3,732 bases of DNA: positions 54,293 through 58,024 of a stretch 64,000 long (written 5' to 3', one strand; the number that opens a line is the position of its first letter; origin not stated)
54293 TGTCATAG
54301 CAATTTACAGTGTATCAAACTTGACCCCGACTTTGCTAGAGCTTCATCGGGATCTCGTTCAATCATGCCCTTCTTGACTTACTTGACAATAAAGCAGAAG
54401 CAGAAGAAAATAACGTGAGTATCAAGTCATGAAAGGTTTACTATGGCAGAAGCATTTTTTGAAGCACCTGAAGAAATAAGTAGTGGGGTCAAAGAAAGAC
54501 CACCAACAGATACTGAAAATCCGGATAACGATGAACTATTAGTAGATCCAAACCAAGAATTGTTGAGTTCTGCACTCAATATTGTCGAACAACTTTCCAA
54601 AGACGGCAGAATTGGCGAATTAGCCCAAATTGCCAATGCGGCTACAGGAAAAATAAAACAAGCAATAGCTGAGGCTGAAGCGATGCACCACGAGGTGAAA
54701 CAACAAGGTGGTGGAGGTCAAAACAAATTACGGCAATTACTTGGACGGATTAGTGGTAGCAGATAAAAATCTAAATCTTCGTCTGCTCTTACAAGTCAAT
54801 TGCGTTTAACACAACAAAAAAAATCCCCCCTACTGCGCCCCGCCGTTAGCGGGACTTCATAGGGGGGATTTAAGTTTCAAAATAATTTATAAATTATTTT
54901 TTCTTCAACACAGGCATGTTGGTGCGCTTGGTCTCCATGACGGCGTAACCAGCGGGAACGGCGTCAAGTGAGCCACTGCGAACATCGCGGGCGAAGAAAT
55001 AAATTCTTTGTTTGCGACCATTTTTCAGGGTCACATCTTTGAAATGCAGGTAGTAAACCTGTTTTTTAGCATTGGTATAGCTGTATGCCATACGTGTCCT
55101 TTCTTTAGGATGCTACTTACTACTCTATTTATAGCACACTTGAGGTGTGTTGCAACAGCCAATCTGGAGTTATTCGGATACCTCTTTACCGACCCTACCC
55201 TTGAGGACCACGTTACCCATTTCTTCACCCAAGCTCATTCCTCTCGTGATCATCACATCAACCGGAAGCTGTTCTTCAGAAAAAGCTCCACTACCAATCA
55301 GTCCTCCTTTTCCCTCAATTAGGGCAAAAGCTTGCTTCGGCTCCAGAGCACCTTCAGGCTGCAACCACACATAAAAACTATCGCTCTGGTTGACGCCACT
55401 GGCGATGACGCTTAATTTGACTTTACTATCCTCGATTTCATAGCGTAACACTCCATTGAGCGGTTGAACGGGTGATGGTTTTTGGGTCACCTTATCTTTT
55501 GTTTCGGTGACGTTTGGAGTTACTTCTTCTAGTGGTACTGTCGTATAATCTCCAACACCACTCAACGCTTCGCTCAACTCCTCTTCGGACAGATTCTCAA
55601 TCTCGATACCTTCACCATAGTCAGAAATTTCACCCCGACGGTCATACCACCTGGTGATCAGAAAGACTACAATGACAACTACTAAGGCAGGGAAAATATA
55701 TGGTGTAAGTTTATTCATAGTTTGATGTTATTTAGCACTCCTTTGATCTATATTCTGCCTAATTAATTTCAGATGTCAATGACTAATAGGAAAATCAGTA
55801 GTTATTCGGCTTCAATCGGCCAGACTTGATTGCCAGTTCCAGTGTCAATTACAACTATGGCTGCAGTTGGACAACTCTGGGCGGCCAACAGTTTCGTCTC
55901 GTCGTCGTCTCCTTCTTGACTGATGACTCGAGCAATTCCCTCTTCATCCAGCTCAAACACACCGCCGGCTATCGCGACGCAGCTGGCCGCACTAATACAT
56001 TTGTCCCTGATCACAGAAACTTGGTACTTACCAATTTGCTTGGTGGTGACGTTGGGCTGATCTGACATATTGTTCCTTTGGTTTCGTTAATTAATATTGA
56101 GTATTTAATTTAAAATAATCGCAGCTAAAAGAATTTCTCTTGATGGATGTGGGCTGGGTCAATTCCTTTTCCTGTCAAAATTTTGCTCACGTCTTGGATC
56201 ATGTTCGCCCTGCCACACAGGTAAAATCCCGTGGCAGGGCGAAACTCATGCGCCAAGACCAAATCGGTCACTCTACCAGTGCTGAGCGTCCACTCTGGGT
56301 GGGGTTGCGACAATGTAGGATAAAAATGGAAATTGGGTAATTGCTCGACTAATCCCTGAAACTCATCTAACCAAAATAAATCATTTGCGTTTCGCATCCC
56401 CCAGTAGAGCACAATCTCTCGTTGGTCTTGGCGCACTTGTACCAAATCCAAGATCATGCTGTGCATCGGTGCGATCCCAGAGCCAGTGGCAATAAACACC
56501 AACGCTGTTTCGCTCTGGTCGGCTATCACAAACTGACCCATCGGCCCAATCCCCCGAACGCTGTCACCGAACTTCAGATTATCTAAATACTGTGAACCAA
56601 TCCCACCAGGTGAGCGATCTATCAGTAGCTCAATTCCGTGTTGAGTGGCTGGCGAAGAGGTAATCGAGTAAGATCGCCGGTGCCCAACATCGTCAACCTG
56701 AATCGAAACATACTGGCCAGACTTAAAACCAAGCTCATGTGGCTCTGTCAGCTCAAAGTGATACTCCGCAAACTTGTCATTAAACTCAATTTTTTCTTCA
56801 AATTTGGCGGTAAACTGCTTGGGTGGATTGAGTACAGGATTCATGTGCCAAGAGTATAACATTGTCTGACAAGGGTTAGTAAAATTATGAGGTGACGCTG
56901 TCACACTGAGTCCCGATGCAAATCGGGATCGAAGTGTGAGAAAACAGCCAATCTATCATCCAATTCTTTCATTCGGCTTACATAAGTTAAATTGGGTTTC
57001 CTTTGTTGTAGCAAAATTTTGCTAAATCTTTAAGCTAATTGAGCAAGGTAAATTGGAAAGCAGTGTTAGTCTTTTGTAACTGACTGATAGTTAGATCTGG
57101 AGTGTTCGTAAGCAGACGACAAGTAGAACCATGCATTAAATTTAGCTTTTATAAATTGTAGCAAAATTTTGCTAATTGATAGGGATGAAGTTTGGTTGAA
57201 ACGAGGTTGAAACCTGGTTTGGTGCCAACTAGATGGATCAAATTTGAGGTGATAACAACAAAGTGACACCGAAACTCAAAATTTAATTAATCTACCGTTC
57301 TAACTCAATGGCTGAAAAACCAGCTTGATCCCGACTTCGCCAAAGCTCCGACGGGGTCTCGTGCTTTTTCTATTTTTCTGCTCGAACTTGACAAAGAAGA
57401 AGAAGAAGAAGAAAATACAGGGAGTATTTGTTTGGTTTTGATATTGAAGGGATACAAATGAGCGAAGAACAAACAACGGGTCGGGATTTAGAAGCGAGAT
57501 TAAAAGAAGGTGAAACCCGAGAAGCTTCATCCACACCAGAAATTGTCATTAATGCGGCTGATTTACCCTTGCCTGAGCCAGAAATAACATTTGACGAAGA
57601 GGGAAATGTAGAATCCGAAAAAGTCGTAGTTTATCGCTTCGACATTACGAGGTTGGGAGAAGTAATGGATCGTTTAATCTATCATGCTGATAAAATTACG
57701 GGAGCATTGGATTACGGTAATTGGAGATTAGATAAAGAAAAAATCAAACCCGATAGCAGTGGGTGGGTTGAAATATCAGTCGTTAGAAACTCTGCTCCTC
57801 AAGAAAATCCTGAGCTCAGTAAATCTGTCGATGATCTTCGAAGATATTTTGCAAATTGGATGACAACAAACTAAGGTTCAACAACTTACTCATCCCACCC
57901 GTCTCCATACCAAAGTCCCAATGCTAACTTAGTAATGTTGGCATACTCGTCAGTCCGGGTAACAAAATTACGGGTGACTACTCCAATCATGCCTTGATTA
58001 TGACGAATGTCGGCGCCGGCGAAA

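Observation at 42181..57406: Repeated regulatory architecture: paired 16-bp perfect palindromes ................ spaced about 150 bp, plus a shared promoter/5'UTR driving three small acidic proteins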

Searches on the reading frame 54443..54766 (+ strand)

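Call 13: search_protein_families(library=pfam, proteins=[window:54443-54766:+], max_evalue=0.01)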
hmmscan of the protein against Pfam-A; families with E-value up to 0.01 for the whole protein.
window:54443-54766:+ (107 aa): 0 families

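Call 44: search_protein_families(library=phrogs, proteins=[window:54443-54766:+], max_evalue=0.1)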
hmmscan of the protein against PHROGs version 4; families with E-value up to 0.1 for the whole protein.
window:54443-54766:+ (107 aa): 0 families

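Call 45: search_protein_families(library=ncbifam, proteins=[window:54443-54766:+], max_evalue=0.1)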
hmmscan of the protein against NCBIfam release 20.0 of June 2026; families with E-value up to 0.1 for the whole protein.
window:54443-54766:+ (107 aa): 3 families
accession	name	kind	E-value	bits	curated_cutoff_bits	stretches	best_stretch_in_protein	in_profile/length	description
NF041405.1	XopAJ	subfamily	0.023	13.9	300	1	38-92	40-95/324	XopAJ/AvrRxo1 family type III secretion system effector zeta toxin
NF040794.1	sarcosine_GrdF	exception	0.07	11.7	800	1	41-85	289-332/435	sarcosine reductase complex component B subunit beta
NF011951.0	PRK15422.1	equivalog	0.078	13.3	132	0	57-103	29-78/81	septal ring assembly protein ZapB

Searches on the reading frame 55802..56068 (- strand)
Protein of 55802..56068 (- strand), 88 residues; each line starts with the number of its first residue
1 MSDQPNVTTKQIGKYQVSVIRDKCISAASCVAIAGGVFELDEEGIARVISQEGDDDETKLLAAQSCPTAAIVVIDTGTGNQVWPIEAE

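Call 86: search_protein_families(library=pfam, proteins=[window:55802-56068:-], max_evalue=0.001)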
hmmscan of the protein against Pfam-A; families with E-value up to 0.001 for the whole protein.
window:55802-56068:- (88 aa): 3 families
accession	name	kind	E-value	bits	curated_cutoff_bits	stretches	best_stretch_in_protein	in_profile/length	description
PF13370.11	Fer4_13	-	2.2e-10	41.5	24.5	1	21-71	3-56/58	4Fe-4S single cluster domain of Ferredoxin I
PF13459.11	Fer4_15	-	7.9e-09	36.5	22.4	1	19-73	3-66/66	4Fe-4S single cluster domain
PF06902.16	Fer4_19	-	1.7e-05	25.2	24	1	17-75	8-63/64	Divergent 4Fe-4S mono-cluster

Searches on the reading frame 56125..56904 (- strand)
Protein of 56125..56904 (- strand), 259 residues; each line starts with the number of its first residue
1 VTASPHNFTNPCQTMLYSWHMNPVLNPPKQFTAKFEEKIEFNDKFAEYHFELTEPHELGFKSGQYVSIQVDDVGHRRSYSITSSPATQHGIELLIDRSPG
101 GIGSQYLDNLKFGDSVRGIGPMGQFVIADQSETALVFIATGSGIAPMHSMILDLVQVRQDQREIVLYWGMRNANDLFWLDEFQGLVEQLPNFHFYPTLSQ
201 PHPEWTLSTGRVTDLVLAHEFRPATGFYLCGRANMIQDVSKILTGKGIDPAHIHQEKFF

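Call 13: search_protein_families(library=pfam, proteins=[window:56125-56904:-], max_evalue=0.01)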
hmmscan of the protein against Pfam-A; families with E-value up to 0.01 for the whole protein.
window:56125-56904:- (259 aa): 3 families
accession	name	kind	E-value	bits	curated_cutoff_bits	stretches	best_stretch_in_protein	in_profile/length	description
PF00175.26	NAD_binding_1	-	6.4e-24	85.1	22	1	137-240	1-108/109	Oxidoreductase NAD-binding domain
PF00970.30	FAD_binding_6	-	9.8e-16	58.4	21.1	1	34-125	3-97/99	Oxidoreductase FAD-binding domain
PF08030.17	NAD_binding_6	-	8e-09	36.2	22.2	1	134-191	3-65/156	Ferric reductase NAD binding domain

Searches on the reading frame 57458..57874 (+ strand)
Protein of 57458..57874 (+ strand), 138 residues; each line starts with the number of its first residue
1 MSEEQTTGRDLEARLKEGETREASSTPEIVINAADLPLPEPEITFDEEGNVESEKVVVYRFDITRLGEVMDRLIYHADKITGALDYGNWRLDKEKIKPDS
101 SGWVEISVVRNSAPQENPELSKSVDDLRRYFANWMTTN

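Call 13: search_protein_families(library=pfam, proteins=[window:57458-57874:+], max_evalue=0.01)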
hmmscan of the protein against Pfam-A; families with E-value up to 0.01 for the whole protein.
window:57458-57874:+ (138 aa): 0 families

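Call 44: search_protein_families(library=phrogs, proteins=[window:57458-57874:+], max_evalue=0.1)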
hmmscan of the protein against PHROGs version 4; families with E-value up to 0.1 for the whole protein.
window:57458-57874:+ (138 aa): 0 families

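Call 45: search_protein_families(library=ncbifam, proteins=[window:57458-57874:+], max_evalue=0.1)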
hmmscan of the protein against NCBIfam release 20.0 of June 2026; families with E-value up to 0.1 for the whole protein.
window:57458-57874:+ (138 aa): 0 families

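Call 46: find_homologous_proteins(query=window:57458-57874:+, max_evalue=0.001)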
Query window:57458-57874:+ (138 aa): 1 proteins with E <= 0.001 among 23 candidates.
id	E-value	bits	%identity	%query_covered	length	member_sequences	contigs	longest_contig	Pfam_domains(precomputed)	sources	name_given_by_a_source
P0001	1.3e-84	299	99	100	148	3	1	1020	-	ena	-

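Call 55: search_protein_representatives(protein=window:57458-57874:+)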
Query: 138 residues. Proteins with E-value up to 0.001 (for the whole library): 5; up to 1e-10: 1; up to 1e-30: 1. The best 5 are listed.
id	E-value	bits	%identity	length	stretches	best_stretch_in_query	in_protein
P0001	4.2e-85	298.9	99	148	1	1-138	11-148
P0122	2.6e-09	53.6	31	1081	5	33-103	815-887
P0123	2.6e-09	53.6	31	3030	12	22-64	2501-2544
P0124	3.9e-06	43.4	26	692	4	32-84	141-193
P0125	4.7e-04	36.6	34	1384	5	64-102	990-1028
